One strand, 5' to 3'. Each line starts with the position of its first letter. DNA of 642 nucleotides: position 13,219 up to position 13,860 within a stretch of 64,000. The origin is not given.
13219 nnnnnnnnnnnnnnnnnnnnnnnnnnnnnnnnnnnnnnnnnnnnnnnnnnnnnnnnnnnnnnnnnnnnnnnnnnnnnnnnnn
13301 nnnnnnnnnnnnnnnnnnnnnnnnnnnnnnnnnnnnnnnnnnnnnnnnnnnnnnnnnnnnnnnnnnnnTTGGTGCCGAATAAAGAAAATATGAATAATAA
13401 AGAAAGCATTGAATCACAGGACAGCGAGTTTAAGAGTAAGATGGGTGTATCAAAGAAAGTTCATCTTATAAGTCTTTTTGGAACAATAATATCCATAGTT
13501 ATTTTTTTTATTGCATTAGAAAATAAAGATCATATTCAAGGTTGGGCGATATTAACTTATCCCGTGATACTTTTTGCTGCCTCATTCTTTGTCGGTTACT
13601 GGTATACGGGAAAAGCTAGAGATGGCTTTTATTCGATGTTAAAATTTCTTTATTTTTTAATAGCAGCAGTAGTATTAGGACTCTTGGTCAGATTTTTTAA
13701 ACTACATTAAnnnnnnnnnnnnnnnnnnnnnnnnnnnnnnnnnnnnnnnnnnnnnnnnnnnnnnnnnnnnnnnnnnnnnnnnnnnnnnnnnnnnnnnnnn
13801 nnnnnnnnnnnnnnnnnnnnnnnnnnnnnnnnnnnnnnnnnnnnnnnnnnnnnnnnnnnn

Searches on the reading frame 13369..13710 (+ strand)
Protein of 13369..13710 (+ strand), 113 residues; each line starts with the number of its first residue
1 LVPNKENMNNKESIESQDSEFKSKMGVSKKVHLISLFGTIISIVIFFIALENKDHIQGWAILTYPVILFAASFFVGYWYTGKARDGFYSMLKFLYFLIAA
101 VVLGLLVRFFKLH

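Call 64: search_protein_families(library=ncbifam, max_evalue=0.1, proteins=[window:13369-13710:+])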
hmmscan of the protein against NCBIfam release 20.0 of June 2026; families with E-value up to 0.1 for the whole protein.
window:13369-13710:+ (113 aa): 3 families
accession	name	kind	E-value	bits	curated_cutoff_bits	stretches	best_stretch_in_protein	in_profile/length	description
NF033634.1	SLATT_1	domain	0.045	13.7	41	0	12-78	4-71/132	SLATT domain-containing protein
NF046000.1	MAG1210_fam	subfamily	0.061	12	275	1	5-75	39-115/550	MAG1210 family protein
NF007622.0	PRK10278.1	exception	0.096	12.8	190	1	35-68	78-112/130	invasion regulator SirB2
